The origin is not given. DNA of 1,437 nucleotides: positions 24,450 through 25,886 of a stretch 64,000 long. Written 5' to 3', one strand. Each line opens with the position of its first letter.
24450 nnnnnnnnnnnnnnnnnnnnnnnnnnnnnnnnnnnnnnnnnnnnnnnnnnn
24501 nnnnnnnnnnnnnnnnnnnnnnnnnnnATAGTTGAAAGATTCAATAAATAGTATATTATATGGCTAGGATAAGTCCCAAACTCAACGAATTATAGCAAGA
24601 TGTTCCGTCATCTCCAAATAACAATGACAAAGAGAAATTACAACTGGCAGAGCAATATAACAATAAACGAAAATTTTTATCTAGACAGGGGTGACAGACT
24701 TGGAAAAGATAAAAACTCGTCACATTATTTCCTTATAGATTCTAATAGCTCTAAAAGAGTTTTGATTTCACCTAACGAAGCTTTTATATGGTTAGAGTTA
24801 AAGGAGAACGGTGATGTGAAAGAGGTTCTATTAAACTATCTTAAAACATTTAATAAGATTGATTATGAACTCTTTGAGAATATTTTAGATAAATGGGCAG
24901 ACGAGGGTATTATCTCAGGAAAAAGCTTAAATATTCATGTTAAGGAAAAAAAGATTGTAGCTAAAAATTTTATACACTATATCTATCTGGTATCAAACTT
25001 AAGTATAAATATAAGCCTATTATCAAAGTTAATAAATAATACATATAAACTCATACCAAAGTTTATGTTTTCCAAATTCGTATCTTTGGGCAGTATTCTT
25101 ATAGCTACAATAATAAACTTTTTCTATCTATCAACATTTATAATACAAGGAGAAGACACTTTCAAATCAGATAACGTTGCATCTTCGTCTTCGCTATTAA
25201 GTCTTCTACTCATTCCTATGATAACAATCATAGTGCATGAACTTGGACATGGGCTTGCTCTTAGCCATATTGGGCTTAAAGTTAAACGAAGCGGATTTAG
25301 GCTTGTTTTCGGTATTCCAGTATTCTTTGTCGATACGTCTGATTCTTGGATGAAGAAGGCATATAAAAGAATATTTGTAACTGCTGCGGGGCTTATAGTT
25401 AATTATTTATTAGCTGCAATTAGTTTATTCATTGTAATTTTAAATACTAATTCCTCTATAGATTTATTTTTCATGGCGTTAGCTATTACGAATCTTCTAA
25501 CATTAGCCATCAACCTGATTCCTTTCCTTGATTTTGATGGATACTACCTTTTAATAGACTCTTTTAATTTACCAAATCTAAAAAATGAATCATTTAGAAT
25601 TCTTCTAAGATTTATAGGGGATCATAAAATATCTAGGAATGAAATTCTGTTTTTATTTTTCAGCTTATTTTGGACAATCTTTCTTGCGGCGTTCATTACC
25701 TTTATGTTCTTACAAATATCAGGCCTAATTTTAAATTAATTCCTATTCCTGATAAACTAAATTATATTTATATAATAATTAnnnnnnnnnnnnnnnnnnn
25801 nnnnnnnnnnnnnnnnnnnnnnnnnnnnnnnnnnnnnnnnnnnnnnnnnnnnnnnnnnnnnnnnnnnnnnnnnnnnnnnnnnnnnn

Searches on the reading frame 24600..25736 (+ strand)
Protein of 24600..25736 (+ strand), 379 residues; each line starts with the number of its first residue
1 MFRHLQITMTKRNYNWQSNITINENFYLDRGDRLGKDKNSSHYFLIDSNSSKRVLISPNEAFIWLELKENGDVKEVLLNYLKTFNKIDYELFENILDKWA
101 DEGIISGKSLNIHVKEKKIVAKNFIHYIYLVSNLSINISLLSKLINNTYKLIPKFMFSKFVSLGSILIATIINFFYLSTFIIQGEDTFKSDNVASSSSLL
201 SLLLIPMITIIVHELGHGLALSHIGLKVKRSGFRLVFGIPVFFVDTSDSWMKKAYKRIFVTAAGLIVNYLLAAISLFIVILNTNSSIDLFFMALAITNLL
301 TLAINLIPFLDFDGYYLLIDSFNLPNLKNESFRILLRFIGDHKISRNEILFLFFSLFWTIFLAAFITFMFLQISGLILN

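Call 3: search_protein_families(library=pfam, proteins=[window:24600-25736:+], max_evalue=1)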
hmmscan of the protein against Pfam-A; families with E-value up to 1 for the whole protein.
window:24600-25736:+ (379 aa): 4 families
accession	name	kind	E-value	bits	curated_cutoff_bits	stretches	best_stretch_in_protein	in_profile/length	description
PF02163.28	Peptidase_M50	-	1.1e-06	28.6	27.2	2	204-280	4-101/221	Peptidase family M50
PF11667.14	DUF3267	-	0.012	16.4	27.1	1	208-303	3-97/108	Putative zincin peptidase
PF07086.17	Jagunal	-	0.016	15.7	25.4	1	99-213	55-169/187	Jagunal, ER re-organisation during oogenesis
PF13664.11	DUF4149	-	0.24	12.1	24.6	1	119-182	33-94/102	Domain of unknown function (DUF4149)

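Call 4: search_protein_families(library=ncbifam, proteins=[window:24600-25736:+], max_evalue=1)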
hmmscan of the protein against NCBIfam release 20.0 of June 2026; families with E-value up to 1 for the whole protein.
window:24600-25736:+ (379 aa): 2 families
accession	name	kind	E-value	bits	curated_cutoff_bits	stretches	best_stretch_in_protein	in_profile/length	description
NF041824.1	daptide_HExxH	equivalog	7.8e-32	110.8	300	1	171-341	131-303/379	daptide biosynthesis intramembrane metalloprotease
NF058609.1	RiPP_HExxH_LiaK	equivalog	1.6e-17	64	225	1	111-330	11-220/246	YydH/LiaK family epipeptide maturation metalloprotease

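Call 39: search_protein_families(library=padloc, proteins=[window:24600-25736:+], max_evalue=0.1)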
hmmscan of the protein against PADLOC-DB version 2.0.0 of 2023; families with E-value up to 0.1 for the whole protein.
window:24600-25736:+ (379 aa): 0 families

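Call 40: search_protein_families(library=phrogs, proteins=[window:24600-25736:+], max_evalue=0.1)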
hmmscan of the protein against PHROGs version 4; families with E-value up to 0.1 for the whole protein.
window:24600-25736:+ (379 aa): 1 family
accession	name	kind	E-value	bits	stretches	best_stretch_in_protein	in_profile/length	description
phrog_33725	-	unknown function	0.0018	18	1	65-166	251-342/395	-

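Call 72: find_related_loci(query=A4, collection=metagenome_contigs, flank=6000)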
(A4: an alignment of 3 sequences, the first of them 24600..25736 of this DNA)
Query A4 (379 aa) in metagenome_contigs; peptide patterns used: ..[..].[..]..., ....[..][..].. (x = any residue, [..] = any of these).
276 stretches matched a pattern; 43 encode a relative of the query (tblastn E <= 1e-3); 43 distinct loci.
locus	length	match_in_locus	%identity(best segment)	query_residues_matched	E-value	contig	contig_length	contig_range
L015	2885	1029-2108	32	2-366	8e-53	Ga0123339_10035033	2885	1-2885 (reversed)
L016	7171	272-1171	29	51-349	5e-36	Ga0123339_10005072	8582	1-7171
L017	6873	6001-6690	30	94-320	4e-27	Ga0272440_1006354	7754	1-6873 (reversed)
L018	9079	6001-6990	24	37-356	8e-27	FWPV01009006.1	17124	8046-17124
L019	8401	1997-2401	36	198-332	3e-26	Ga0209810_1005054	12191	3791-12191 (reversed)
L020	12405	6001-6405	36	198-332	3e-26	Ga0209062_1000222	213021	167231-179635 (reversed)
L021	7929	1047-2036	22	38-360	4e-25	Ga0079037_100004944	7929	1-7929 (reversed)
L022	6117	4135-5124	22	38-360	6e-24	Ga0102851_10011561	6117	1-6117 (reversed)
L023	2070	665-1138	34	208-361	9e-24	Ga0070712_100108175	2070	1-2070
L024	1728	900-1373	34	208-361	9e-24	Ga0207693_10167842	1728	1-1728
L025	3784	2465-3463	22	36-370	6e-23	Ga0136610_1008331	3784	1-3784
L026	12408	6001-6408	38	201-331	7e-21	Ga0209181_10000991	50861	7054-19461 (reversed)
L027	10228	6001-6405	36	202-331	3e-20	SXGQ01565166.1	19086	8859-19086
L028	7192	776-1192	38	203-341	3e-20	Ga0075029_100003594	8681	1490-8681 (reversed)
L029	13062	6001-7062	21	38-361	7e-20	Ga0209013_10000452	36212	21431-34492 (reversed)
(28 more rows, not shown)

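Call 75: search_protein_families(library=pfam, proteins=[L021:2608-4452:+, L021:4808-6661:+, L029:5830-9201:+, L018:5851-9078:+, L019:1274-2818:+, L025:1517-3613:+, L022:671-2881:+, L022:2885-3991:+, L029:2-4057:-, L016:1283-2437:+], max_evalue=0.001)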
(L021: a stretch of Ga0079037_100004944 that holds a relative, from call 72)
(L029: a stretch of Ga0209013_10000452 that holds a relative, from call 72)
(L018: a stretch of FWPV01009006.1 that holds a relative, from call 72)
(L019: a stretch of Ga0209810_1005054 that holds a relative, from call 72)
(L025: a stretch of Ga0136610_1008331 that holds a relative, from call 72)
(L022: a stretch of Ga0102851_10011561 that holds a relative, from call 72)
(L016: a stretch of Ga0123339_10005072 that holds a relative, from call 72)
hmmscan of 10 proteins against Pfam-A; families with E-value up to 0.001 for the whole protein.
L021:2608-4452:+ (615 aa): 2 families
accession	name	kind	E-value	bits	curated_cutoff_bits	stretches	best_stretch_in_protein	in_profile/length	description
PF04055.27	Radical_SAM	-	1.7e-19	71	29.5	1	275-427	3-159/166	Radical SAM superfamily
PF02310.24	B12-binding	-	0.00027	21.2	32.1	1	130-206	44-120/121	B12 binding domain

L021:4808-6661:+ (618 aa): 2 families
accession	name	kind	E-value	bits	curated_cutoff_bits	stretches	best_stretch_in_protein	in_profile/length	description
PF04055.27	Radical_SAM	-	7.7e-18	65.6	29.5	1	275-432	3-164/166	Radical SAM superfamily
PF02310.24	B12-binding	-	3.2e-08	33.9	32.1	1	132-206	46-120/121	B12 binding domain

L029:5830-9201:+ (1124 aa): 2 families
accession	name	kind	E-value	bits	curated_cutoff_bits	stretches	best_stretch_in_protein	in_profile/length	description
PF00027.35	cNMP_binding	-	4.8e-46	155.1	27.5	2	1012-1097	2-88/89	Cyclic nucleotide-binding domain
PF02163.28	Peptidase_M50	-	5.1e-06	26.4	27.2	1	229-305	4-101/221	Peptidase family M50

L018:5851-9078:+ (1076 aa): 1 family
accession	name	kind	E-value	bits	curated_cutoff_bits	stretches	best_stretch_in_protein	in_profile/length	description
PF00027.35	cNMP_binding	-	1.5e-54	182.4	27.5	2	843-929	2-88/89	Cyclic nucleotide-binding domain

L019:1274-2818:+ (515 aa): 0 families

L025:1517-3613:+ (699 aa): 3 families
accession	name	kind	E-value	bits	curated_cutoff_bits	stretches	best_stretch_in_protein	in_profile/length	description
PF00027.35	cNMP_binding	-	2.7e-41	139.9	27.5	2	191-274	3-86/89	Cyclic nucleotide-binding domain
PF02163.28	Peptidase_M50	-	4.3e-06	26.7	27.2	1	479-551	7-100/221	Peptidase family M50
PF05402.18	PqqD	-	4.9e-05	24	23.4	1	318-362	6-50/67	Coenzyme PQQ synthesis protein D (PqqD)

L022:671-2881:+ (737 aa): 5 families
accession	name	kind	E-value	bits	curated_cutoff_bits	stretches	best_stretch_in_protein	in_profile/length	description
PF13229.12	Beta_helix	-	1.6e-25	90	25.9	3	206-379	5-156/158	Right handed beta helix region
PF05048.19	NosD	-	8.5e-15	55.2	23.6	2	205-399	42-209/212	Periplasmic copper-binding protein (NosD)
PF14870.12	PSII_BNR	-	7.9e-12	45.5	27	2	405-539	28-152/303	Photosynthesis system II assembly factor YCF48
PF02012.26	BNR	-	6e-08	32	27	0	474-482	2-10/12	BNR/Asp-box repeat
PF15902.12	Sortilin-Vps10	-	0.00077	18.8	33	0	514-620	2-113/446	Sortilin, neurotensin receptor 3,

L022:2885-3991:+ (369 aa): 3 families
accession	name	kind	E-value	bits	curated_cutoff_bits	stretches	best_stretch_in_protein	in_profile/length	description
PF00497.25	SBP_bac_3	-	2.2e-31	108.8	26.4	1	43-367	3-131/132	Bacterial extracellular solute-binding proteins, family 3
PF10613.14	Lig_chan-Glu_bd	-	1.3e-10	41.8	30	1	41-132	3-113/115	Ligated ion channel L-glutamate- and glycine-binding site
PF00060.32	Lig_chan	-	2.9e-10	40.6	30.8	1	158-259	9-112/146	Ligand-gated ion channel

L029:2-4057:- (1352 aa): 25 families
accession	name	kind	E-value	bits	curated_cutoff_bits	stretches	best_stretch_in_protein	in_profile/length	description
PF20703.3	nSTAND1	-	3.4e-117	392.7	27.1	1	542-954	1-378/379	Novel STAND NTPase 1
PF00069.31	Pkinase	-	4.6e-49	167.6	31.7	1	256-510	1-252/263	Protein kinase domain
PF07714.23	PK_Tyr_Ser-Thr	-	8.8e-34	117.4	23.1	1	257-509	2-248/258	Protein tyrosine and serine/threonine kinase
PF25174.1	Beta-prop_THOC3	-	2.2e-18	66.7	305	1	1187-1350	90-242/272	THOC3 beta-propeller domain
PF00211.25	Guanylate_cyc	-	8.8e-16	58.5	21.9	1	63-209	7-165/183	Adenylate and Guanylate cyclase catalytic domain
PF00400.38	WD40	-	2.1e-14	53.7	27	1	1310-1349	1-39/39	WD domain, G-beta repeat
PF25173.1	Beta-prop_WDR3_1st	-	1.7e-13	51.1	154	1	1249-1351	7-101/184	WDR3 first beta-propeller domain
PF24814.1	WD40_Prp19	-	1.8e-13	50.6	320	1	1283-1349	140-205/281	Prp19 WD40 domain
PF23414.1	Beta-prop_EML_2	-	2.7e-11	43.8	90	1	1190-1351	3-154/266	Echinoderm microtubule-associated protein second beta-propeller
PF24817.1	WD40_WDHD1_1st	-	3.9e-11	43.1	109.9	1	1188-1351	89-252/291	WDHD1 first WD40 domain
PF25175.1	Beta-prop_WDR5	-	1.4e-09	38.1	250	1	1285-1352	101-167/296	WDR5 beta-propeller domain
PF12894.13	ANAPC4_WD40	-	1e-08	35.7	22.9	0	1283-1321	43-81/91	Anaphase-promoting complex subunit 4 WD40 domain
PF13191.12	AAA_16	-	4e-08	34.4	32.6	1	556-701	1-155/167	AAA ATPase domain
PF24807.1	WD40_CDC20-Fz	-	3.2e-07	30.4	200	1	1233-1350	57-164/292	CDC20/Fizzy WD40 domain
PF24796.1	WDR55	-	8.2e-07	28.8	200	1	1224-1350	4-124/296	WDR55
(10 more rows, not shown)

L016:1283-2437:+ (385 aa): 11 families
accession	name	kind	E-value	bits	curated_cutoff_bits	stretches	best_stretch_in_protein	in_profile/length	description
PF13245.12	AAA_19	-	1.2e-16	61.5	25.1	1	23-154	9-132/134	AAA domain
PF13604.12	AAA_30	-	1.7e-16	60.9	27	1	23-191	16-172/191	AAA domain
PF13538.12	UvrD_C_2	-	3.1e-16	59.4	27.4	1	334-383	2-52/52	UvrD-like helicase C-terminal domain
PF01443.25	Viral_helicase1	-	1.4e-08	35.2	21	0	328-383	178-227/228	Viral superfamily 1 RNA helicase core domain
PF18335.7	SH3_13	-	2.8e-07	30.6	41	1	251-288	22-59/65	ATP-dependent RecD-like DNA helicase SH3 domain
PF13086.12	AAA_11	-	2.8e-06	27.7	27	0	112-154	209-253/257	AAA domain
PF05970.20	PIF1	-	2.8e-06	27.5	25.9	1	4-135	2-122/223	PIF1-like helicase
PF09848.15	SLFN-g3_helicase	-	3.2e-05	23.8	24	1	30-129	6-93/354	Schlafen group 3, DNA/RNA helicase domain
PF24883.2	NPHP3_N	-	7.3e-05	23.4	24.8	1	16-71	13-68/164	Nephrocystin 3, N-terminal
PF13401.12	AAA_22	-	0.00033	21.4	27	0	24-135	4-104/130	AAA domain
PF13191.12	AAA_16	-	0.00071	20.6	32.6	0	13-57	13-52/167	AAA ATPase domain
